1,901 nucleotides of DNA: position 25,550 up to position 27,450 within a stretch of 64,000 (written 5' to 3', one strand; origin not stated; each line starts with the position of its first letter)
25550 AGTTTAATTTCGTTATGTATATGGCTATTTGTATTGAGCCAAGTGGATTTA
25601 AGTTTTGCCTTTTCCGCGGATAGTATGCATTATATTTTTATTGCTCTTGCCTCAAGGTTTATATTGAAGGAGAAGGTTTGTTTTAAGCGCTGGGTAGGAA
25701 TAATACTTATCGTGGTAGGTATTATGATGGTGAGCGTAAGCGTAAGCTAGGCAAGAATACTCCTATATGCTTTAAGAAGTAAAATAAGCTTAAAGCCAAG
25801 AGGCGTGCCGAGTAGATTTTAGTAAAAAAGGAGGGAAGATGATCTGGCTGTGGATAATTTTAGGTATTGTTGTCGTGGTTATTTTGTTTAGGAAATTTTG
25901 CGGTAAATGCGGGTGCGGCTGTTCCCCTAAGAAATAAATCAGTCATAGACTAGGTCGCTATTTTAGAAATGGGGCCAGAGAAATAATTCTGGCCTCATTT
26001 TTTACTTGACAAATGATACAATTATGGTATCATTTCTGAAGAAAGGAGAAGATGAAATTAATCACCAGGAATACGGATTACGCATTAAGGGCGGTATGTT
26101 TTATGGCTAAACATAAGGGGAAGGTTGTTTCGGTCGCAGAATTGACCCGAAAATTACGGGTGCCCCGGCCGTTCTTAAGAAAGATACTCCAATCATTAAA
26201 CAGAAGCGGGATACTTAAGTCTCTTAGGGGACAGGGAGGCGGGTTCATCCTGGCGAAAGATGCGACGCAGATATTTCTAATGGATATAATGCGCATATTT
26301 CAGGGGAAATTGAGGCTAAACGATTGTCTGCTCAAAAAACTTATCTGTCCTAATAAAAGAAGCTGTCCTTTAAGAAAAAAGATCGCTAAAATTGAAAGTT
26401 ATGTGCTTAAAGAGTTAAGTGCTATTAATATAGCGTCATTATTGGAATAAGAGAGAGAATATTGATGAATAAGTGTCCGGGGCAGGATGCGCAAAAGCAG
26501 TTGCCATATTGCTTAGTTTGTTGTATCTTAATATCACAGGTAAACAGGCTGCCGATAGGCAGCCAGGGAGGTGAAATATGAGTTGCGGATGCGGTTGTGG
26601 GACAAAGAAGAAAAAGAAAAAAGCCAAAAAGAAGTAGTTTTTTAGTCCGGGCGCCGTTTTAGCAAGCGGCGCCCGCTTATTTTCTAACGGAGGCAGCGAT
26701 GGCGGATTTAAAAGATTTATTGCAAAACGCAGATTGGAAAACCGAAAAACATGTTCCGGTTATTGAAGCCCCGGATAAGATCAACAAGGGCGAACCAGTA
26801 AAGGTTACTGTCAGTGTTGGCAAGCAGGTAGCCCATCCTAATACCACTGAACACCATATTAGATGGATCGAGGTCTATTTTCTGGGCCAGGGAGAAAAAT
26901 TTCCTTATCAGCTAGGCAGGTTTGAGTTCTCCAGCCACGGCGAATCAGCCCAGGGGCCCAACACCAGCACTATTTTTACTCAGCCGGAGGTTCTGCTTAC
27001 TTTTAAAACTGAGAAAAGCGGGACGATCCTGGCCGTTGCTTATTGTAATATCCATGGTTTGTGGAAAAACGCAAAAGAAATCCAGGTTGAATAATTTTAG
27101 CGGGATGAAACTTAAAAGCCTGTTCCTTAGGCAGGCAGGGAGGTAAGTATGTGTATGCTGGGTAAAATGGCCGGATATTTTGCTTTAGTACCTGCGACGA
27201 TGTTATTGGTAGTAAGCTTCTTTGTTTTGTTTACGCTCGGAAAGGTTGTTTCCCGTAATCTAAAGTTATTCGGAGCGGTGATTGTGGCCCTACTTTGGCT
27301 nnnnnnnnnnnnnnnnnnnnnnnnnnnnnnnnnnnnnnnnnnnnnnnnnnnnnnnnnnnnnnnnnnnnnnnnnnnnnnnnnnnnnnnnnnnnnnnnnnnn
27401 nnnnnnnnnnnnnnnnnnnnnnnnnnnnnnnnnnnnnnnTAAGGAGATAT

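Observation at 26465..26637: Two translationally coupled mini-ORFs, ending in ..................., between the Rrf2 gene and the superoxide reductase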

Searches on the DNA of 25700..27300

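Call 3: search_rna_families(source=window, start=25700, end=27300, threshold=evalue, max_evalue=10, show_alignments=3)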
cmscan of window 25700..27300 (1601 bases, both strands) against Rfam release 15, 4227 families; matches with E-value up to 10: 7.
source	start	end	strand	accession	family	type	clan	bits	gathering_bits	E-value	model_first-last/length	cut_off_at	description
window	26623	26691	+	RF02454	ncr982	Gene; sRNA;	-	23.2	50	1.6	1-79/79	no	Bacillus sRNA ncr982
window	26008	26081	+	RF00069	SNORD24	Gene; snRNA; snoRNA; CD-box;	-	20.7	41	2.4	1-76/76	no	Small nucleolar RNA SNORD24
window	26737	26892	+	RF02170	PVT1_7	Gene; lncRNA;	-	17.6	80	1.3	1-137/137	no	Pvt1 oncogene conserved region 7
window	25862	26073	+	RF01992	VIS1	Gene; lncRNA;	-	16.3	100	8.1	1-202/202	no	Viral integration site 1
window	25967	26062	-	RF01822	RsaJ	Gene; sRNA;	-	13.6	100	2.6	1-287/287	no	RNA Staph. aureus A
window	25930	26003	+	RF01472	rli40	Gene; sRNA;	-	12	100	4.9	1-263/263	no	Listeria sRNA rli40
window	25965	26002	+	RF00084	CsrC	Gene; sRNA;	CL00106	10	61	3.7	210-243/255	no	CsrC RNA family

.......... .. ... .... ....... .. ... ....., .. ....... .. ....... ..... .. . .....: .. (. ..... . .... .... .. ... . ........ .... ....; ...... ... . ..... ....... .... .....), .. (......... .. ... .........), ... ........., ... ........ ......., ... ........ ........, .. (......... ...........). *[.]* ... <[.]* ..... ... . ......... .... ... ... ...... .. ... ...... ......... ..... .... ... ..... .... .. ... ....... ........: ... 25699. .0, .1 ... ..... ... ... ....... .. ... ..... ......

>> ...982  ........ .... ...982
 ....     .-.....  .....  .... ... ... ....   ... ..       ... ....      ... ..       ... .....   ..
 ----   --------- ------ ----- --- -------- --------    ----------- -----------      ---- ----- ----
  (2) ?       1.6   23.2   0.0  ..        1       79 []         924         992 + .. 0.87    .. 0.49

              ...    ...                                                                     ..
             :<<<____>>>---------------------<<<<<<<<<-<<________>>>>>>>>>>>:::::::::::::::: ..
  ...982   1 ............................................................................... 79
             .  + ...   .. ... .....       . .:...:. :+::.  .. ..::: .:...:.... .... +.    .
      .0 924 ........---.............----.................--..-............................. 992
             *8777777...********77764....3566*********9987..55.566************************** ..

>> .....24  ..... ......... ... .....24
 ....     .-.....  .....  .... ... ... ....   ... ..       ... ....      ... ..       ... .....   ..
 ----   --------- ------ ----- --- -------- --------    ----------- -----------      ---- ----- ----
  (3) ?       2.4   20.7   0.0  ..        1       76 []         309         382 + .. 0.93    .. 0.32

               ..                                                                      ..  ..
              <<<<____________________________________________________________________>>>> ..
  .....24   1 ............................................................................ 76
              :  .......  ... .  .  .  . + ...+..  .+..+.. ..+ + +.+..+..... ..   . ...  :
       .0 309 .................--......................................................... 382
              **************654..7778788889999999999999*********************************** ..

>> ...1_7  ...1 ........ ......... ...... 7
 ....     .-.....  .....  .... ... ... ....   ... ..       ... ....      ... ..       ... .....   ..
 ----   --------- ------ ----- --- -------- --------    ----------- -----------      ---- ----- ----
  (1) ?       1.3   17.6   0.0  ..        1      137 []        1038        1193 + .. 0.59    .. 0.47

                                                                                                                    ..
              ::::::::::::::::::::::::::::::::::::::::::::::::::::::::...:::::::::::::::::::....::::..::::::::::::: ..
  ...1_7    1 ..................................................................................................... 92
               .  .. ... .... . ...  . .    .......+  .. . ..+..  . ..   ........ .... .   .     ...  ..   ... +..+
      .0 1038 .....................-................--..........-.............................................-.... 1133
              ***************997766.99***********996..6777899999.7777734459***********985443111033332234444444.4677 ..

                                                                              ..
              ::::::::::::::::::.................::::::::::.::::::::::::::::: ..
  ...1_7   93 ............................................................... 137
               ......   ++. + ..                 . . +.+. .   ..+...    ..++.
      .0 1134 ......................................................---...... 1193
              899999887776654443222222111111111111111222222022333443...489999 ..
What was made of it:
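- On Known ncRNA family (Rfam 15): It aligns only the hairpin (call 3).
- Rfam has no match (call 3).
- Tried and rejected: Only chance-level hits (call 3).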

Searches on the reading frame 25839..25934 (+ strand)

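Call 4: search_protein_families(library=pfam, proteins=[window:25839-25934:+], max_evalue=1)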
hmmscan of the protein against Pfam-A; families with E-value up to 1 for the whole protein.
seq(32 aa): 2 families
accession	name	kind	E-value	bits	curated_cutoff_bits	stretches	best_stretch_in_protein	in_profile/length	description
PF06480.20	FtsH_ext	-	0.18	12.4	25.5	1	2-18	1-17/103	FtsH Extracellular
PF23529.1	Microp_apicomplexa_16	-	0.22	12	27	1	2-20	30-48/73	Apicomplexa microprotein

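Call 7: search_protein_families(library=ncbifam, proteins=[window:25839-25934:+], max_evalue=10)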
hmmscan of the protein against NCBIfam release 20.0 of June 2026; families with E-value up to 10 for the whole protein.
seq(32 aa): 2 families
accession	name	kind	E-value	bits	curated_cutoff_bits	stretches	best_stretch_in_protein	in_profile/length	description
NF001940.0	PRK00720.1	equivalog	0.9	9.7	83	1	2-18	6-21/78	twin-arginine translocase TatA/TatE family subunit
NF045939.1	MHJ_0274_fam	hypoth_equivalog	9.2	6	80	1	2-17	1-16/165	MHJ_0274 family protein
